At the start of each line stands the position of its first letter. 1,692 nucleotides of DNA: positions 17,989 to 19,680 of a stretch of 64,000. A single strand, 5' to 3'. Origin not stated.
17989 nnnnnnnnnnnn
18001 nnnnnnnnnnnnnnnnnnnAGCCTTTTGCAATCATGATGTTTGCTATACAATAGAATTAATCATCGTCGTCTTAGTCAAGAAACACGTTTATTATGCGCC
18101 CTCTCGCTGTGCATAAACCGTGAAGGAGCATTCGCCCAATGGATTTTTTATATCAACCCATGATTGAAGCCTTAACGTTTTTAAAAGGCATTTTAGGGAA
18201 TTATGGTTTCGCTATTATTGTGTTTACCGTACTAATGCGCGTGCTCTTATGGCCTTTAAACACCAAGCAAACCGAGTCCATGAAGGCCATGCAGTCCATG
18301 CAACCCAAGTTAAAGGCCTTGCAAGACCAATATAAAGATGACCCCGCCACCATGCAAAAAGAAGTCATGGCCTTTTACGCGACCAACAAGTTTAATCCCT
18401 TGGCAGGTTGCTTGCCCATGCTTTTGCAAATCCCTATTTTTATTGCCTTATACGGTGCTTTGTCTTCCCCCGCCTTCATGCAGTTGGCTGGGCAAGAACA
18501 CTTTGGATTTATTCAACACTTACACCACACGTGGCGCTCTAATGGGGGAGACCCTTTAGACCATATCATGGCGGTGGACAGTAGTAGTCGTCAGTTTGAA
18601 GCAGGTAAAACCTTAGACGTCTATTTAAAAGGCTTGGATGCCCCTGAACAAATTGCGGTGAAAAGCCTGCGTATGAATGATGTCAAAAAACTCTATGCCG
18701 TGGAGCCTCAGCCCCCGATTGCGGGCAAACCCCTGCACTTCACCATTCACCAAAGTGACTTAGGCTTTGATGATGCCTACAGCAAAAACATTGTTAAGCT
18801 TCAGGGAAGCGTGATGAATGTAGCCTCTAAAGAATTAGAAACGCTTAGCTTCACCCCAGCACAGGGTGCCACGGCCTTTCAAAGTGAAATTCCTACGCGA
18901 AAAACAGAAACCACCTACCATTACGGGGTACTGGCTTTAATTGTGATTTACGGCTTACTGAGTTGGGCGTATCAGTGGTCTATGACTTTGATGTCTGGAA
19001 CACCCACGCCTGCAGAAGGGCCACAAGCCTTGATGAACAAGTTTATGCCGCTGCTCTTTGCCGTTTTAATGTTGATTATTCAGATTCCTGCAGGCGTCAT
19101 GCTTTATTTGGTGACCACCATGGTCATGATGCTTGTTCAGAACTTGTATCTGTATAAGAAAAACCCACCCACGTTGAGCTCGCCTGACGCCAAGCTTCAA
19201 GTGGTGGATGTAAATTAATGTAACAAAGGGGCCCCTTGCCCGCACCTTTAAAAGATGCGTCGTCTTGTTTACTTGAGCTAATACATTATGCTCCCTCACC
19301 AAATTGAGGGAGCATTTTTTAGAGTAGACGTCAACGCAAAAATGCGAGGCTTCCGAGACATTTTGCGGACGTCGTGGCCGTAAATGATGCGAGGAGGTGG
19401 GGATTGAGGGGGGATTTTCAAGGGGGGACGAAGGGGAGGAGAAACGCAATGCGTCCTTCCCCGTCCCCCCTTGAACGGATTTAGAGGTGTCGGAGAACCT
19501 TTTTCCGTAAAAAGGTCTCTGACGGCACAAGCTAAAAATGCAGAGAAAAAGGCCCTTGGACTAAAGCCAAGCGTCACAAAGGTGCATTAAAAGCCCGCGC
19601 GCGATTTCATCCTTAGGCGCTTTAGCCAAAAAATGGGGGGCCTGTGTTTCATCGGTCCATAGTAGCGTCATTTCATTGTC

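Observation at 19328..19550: Two-copy structured intergenic repeat (GC-tract hairpin plus second perfect hairpin): candidate sRNA or MITE-like family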

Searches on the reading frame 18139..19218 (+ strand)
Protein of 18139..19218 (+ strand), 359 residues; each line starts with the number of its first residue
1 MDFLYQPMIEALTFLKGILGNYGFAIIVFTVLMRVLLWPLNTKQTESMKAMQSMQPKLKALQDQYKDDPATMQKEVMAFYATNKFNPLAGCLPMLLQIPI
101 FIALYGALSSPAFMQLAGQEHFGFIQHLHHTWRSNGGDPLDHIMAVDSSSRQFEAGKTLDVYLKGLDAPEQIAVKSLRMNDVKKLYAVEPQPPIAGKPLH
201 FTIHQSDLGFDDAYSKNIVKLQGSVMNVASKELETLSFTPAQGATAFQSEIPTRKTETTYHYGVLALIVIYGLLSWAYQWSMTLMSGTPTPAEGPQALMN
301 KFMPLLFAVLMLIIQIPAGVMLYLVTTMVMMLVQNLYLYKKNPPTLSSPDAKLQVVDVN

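Call 10: find_encoding_contigs(protein=window:18139-19218:+, flank=3000, max_places=6)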
Protein window:18139-19218:+ (359 aa): no gene with exactly this product is on record in the collection.

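Call 11: search_protein_families(library=pfam, proteins=[window:18139-19218:+])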
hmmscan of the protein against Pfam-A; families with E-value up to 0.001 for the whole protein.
window:18139-19218:+ (359 aa): 1 family
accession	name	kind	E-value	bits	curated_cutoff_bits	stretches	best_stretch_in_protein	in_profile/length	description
PF02096.25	60KD_IMP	-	2.1e-45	155.1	35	1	22-340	1-163/163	60Kd inner membrane protein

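Call 30: find_homologous_proteins(query=window:18139-19215:+, max_evalue=1e-40)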
Query window:18139-19215:+ (359 aa): 144 proteins with E <= 1e-40 among 4591 candidates; the best 120 are listed.
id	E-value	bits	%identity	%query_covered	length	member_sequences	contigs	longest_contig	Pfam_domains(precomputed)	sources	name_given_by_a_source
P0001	1.7e-230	782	97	100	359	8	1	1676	PF02096.27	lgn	-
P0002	5.0e-191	652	80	100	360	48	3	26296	PF02096.27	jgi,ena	jgi:YidC/Oxa1 family membrane protein insertase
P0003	8.4e-183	625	75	100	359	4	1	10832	PF02096.27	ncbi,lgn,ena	-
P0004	2.7e-148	512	63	100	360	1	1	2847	PF02096.27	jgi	jgi:YidC/Oxa1 family membrane protein insertase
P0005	1.9e-146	506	62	100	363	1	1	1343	PF02096.27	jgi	jgi:YidC/Oxa1 family membrane protein insertase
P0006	1.7e-145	503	65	97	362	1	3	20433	PF02096.27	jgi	jgi:YidC/Oxa1 family membrane protein insertase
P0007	3.2e-144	498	62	100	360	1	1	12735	PF02096.27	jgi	-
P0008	3.3e-117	410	60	84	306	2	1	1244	PF02096.27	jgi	jgi:YidC/Oxa1 family membrane protein insertase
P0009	3.5e-117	410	56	90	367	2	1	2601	PF02096.27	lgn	-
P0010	1.2e-116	408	54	95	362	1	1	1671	PF02096.27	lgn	-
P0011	1.0e-109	385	51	96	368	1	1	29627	PF02096.27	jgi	jgi:YidC/Oxa1 family membrane protein insertase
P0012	7.1e-106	372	52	94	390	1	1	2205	PF02096.27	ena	-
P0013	2.9e-104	367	51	100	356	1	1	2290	PF02096.27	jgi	jgi:YidC/Oxa1 family membrane protein insertase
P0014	1.2e-103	365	52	94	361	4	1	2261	PF02096.27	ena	-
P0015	2.8e-102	360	51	100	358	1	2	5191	PF02096.27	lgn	-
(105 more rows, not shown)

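Call 33: find_encoding_contigs(protein=P0001, flank=3000, max_places=4)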
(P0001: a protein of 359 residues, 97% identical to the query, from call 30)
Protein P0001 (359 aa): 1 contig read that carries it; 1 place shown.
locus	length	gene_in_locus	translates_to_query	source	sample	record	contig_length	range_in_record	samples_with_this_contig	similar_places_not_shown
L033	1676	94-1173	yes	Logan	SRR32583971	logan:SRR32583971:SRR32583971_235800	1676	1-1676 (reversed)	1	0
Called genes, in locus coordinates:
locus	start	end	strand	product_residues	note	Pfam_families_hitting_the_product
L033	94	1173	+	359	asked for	PF02096:60KD_IMP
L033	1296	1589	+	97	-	-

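Call 34: find_encoding_contigs(protein=P0002, flank=3000, max_places=4)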
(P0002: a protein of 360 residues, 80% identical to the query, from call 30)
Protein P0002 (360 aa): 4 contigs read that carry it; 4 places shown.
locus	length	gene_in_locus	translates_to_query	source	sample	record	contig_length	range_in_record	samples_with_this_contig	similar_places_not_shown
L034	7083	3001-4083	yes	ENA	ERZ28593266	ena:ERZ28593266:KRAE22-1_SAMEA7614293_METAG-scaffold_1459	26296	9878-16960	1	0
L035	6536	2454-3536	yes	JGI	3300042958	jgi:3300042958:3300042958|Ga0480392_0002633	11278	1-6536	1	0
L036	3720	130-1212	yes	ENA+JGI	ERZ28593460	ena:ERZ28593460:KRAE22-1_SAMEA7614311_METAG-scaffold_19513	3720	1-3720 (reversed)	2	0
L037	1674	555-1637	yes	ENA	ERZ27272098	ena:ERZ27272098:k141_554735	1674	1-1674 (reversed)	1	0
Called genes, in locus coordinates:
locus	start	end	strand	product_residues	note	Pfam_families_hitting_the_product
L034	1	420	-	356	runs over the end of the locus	PF02912:Phe_tRNA-synt_N, PF01409:tRNA-synt_2d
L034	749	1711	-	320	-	-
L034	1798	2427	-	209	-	-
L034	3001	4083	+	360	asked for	PF02096:60KD_IMP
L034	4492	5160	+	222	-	PF01066:CDP-OH_P_transf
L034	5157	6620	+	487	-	PF00474:SSF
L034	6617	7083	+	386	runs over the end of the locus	PF02606:LpxK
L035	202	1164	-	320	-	-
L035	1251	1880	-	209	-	-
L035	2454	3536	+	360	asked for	PF02096:60KD_IMP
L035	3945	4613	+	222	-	PF01066:CDP-OH_P_transf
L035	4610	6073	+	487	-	PF00474:SSF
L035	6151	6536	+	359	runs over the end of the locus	PF02606:LpxK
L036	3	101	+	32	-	?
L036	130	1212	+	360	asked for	PF02096:60KD_IMP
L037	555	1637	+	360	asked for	PF02096:60KD_IMP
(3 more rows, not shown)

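Call 35: find_encoding_contigs(protein=P0003, flank=3000, max_places=4)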
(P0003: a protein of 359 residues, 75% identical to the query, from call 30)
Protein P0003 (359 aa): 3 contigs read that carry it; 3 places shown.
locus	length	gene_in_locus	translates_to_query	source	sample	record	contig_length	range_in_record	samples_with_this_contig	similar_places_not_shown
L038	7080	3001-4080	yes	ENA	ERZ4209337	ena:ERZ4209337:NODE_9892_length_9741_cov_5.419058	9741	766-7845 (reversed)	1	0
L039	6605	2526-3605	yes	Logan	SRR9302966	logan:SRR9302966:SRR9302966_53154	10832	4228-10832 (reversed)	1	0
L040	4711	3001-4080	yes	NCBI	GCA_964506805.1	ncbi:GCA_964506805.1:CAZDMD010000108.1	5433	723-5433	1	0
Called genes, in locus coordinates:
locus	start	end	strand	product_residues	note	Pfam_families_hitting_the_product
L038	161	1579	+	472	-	-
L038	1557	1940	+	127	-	PF08378:NERD (weak), PF02021:UPF0102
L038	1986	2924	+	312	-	PF02673:BacA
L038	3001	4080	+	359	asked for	PF02096:60KD_IMP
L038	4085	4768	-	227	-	-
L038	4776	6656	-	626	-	PF13520:AA_permease_2, PF00324:AA_permease (weak)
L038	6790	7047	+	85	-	PF16798:DUF5069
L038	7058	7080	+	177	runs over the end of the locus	PF02590:SPOUT_MTase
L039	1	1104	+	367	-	?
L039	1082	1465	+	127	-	PF08378:NERD (weak), PF02021:UPF0102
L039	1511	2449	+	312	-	PF02673:BacA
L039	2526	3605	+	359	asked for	PF02096:60KD_IMP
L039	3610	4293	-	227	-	-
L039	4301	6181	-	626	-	PF13520:AA_permease_2, PF00324:AA_permease (weak)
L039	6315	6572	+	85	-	PF16798:DUF5069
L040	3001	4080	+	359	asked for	PF02096:60KD_IMP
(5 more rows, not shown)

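Call 75: search_protein_families(library=pfam, proteins=[L033:1296-1589:+], max_evalue=0.01)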
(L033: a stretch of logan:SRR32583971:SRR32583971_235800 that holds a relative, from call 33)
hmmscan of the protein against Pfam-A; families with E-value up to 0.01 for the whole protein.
L033:1296-1589:+ (97 aa): 0 families

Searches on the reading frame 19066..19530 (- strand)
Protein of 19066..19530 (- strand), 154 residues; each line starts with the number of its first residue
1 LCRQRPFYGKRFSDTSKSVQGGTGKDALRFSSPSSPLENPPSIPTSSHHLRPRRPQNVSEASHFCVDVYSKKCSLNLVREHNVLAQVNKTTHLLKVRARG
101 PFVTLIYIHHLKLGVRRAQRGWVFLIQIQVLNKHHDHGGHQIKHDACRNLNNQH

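Call 11: search_protein_families(library=pfam, proteins=[window:19066-19530:-])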
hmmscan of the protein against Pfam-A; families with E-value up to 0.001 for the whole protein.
window:19066-19530:- (154 aa): 0 families
